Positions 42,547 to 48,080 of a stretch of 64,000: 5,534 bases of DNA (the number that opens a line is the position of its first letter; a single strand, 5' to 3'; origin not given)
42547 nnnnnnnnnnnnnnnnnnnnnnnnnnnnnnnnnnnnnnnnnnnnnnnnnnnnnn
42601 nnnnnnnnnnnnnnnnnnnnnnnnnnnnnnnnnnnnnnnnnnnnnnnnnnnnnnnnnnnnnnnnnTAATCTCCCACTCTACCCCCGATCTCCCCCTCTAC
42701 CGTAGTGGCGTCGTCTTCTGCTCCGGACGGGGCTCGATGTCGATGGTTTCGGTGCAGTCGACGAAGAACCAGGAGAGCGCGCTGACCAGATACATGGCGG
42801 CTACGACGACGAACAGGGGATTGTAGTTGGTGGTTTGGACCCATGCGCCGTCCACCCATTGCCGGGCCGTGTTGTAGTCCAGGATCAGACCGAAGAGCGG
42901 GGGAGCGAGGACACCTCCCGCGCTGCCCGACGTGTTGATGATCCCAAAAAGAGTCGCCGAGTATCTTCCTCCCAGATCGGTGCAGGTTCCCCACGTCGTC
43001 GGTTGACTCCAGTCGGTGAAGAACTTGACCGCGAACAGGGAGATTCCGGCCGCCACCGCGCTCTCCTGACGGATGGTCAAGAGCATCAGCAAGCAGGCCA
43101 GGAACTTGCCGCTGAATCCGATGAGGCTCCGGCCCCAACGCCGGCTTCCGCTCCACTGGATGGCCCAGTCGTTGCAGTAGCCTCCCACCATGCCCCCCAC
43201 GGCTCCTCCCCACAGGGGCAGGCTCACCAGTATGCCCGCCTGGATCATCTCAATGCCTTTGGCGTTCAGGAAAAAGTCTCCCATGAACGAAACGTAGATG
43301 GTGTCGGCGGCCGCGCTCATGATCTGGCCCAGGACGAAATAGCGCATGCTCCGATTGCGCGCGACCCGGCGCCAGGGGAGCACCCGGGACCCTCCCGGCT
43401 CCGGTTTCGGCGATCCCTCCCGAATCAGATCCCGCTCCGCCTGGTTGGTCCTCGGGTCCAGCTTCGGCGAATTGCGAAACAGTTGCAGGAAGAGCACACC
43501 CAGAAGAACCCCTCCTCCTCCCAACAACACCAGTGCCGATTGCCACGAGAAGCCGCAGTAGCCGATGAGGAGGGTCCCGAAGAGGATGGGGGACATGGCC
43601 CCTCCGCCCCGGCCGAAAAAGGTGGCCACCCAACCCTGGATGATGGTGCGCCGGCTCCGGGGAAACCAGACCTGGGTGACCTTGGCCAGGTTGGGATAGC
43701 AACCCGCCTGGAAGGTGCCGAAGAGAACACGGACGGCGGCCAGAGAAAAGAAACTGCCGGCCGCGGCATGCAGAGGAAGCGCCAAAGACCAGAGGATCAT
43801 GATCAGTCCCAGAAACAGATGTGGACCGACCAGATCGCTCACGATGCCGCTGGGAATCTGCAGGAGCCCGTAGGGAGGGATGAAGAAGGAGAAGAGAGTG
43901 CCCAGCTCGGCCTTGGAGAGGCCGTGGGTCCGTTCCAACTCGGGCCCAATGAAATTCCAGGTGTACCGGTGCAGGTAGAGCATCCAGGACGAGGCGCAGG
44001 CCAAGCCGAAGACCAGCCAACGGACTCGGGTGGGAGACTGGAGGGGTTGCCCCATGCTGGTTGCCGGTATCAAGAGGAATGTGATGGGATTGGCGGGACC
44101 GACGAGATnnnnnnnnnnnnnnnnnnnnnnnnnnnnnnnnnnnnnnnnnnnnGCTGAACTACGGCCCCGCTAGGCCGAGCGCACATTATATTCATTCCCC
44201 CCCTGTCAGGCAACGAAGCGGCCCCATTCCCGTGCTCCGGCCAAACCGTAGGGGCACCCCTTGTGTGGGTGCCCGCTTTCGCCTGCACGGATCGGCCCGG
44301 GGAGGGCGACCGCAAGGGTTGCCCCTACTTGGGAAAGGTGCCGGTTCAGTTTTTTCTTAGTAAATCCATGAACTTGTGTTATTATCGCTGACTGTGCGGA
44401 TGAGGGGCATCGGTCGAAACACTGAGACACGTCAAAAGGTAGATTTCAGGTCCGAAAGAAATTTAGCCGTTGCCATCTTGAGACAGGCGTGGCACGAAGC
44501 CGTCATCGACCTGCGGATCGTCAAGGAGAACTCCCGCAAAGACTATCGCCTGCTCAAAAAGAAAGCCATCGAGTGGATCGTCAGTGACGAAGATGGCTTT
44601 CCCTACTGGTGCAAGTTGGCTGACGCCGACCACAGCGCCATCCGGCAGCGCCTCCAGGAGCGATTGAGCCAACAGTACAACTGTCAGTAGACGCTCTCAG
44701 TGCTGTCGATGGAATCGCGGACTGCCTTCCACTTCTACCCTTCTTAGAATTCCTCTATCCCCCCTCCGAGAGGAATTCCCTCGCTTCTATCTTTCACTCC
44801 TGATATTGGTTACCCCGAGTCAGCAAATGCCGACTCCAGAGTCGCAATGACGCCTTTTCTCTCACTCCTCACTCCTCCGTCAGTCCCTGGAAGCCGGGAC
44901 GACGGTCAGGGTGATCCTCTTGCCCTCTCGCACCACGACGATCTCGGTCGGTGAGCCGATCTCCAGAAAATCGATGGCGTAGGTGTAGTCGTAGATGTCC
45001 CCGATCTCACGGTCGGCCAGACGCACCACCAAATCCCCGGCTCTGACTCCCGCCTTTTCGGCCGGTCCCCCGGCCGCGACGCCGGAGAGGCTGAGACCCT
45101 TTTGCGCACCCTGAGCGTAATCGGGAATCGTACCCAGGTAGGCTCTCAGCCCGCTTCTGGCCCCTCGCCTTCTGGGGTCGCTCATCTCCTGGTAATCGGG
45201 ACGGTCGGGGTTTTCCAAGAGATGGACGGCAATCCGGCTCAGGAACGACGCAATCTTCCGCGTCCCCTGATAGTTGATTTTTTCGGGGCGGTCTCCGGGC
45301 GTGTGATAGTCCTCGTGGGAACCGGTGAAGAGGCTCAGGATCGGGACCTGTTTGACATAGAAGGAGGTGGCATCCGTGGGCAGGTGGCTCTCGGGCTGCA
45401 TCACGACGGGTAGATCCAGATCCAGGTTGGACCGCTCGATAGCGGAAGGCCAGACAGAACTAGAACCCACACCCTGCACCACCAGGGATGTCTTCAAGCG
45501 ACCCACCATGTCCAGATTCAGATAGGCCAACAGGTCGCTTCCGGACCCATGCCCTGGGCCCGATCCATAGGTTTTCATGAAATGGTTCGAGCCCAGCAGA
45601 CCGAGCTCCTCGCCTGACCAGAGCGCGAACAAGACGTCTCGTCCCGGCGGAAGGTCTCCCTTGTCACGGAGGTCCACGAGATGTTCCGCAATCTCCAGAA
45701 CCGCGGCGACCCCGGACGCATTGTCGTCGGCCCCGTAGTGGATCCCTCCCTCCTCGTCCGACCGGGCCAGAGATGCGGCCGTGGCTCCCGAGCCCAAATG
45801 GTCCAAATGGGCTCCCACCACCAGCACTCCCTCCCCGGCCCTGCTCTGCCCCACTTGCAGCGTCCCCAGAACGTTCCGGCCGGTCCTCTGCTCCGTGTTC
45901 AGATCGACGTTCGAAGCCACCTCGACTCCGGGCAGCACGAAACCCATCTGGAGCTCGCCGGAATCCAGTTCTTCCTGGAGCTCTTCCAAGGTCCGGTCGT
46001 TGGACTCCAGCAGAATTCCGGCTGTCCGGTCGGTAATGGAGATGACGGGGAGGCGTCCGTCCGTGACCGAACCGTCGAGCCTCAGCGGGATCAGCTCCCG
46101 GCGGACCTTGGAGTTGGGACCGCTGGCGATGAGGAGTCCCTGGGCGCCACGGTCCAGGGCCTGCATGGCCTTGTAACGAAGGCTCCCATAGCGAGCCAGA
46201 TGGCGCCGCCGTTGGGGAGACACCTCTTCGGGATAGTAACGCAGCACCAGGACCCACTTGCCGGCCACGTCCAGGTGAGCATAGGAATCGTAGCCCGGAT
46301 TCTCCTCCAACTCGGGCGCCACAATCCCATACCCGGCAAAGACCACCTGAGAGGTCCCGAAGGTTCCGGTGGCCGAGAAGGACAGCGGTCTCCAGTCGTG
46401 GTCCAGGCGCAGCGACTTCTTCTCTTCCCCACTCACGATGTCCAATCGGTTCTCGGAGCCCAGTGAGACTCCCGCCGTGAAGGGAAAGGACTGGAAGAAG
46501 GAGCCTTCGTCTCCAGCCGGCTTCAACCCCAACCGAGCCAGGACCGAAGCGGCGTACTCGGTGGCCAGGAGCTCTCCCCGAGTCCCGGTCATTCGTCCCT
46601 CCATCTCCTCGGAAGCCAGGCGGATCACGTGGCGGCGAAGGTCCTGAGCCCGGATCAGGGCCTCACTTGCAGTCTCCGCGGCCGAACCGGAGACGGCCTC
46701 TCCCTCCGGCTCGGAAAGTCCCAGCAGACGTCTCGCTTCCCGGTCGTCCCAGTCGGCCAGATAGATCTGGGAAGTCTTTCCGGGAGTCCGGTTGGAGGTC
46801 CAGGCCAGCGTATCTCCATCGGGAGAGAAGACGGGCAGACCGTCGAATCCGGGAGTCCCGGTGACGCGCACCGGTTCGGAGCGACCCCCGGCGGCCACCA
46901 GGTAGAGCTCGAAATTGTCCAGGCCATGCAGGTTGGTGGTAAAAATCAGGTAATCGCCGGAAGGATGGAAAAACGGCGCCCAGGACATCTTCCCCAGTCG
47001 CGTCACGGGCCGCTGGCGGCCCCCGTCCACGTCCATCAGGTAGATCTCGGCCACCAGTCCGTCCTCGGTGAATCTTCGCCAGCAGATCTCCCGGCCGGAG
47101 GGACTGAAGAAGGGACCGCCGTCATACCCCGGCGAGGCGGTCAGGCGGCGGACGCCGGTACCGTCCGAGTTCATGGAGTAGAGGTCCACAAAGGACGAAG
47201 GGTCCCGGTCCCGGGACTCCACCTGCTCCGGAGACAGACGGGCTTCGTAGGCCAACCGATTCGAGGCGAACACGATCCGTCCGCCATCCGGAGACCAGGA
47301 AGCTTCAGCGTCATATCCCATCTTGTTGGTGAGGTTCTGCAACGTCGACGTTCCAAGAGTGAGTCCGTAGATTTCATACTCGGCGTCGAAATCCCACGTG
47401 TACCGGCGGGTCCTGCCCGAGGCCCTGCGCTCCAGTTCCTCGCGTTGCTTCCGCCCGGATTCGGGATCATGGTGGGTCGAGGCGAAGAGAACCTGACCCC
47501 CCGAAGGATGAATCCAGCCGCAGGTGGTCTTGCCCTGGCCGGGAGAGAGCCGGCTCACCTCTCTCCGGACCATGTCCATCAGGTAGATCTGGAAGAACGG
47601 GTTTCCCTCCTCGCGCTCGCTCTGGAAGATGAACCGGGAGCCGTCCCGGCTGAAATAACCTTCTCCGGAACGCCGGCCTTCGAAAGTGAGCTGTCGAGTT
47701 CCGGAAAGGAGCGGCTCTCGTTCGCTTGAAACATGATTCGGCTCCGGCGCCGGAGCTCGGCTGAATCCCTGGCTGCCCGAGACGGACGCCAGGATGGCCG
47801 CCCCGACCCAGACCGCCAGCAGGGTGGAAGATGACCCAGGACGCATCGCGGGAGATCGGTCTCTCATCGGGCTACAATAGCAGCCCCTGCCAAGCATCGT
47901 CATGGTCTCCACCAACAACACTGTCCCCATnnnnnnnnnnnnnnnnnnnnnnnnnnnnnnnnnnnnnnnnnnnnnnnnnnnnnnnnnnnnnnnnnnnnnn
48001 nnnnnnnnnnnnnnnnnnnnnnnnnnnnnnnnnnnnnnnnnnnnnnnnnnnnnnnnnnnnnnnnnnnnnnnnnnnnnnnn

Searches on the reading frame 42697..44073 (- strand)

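Call 43: search_protein_families(library=pfam, proteins=[window:42697-44073:-], max_evalue=0.001)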
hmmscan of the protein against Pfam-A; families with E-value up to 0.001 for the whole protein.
window:42697-44073:- (458 aa): 1 family
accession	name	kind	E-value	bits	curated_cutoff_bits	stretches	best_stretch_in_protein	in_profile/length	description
PF07690.21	MFS_1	-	3.4e-37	128.6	33.4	1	28-391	4-347/347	Major Facilitator Superfamily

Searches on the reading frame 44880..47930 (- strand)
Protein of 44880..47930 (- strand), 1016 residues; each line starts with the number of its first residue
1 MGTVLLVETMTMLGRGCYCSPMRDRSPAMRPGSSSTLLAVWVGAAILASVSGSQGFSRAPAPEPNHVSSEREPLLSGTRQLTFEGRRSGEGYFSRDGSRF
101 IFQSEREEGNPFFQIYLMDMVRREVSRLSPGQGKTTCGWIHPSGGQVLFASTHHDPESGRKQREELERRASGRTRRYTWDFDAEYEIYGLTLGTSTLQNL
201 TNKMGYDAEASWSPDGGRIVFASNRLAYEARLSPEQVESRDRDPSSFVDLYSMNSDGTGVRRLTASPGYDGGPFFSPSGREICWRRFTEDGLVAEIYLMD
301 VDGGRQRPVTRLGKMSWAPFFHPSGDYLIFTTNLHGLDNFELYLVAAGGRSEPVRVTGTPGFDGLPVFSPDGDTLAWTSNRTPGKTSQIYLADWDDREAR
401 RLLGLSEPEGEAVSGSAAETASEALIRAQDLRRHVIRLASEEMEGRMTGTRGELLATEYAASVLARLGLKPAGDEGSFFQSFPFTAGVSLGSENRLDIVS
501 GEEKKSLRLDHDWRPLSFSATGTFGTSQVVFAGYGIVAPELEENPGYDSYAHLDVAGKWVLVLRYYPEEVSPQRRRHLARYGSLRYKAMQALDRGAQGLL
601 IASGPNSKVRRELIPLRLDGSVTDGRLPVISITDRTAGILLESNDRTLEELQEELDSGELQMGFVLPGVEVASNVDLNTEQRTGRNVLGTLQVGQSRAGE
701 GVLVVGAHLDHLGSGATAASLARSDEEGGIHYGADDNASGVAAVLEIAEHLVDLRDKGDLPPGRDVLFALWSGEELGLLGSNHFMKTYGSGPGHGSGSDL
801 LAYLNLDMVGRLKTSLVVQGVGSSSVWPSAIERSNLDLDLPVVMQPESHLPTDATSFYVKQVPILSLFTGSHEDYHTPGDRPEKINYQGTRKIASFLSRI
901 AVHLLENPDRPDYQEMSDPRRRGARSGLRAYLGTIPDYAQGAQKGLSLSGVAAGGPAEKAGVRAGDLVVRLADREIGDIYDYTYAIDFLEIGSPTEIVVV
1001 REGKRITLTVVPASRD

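Call 43: search_protein_families(library=pfam, proteins=[window:44880-47930:-], max_evalue=0.001)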
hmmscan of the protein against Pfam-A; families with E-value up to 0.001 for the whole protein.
window:44880-47930:- (1016 aa): 7 families
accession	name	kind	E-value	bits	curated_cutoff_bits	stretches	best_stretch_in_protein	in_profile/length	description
PF04389.22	Peptidase_M28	-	2.2e-34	119.3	21.3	1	686-897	1-189/193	Peptidase family M28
PF07676.18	PD40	-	1.9e-30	104.6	20.9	3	354-390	2-37/38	WD40-like Beta Propeller Repeat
PF13180.12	PDZ_2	-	7.1e-08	33.1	27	1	950-1010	18-78/80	PDZ domain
PF17820.7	PDZ_6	-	1.5e-07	31.4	27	1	949-1001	3-54/54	PDZ domain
PF00930.27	DPPIV_N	-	2.2e-05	23.8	22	0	175-225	15-63/354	Dipeptidyl peptidase IV (DPP IV) N-terminal region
PF01546.33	Peptidase_M20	-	0.00016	22.1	24.6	1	705-786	2-81/206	Peptidase family M20/M25/M40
PF05450.20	Nicastrin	-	0.00072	19.6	25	0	730-786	18-72/218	Nicastrin large lobe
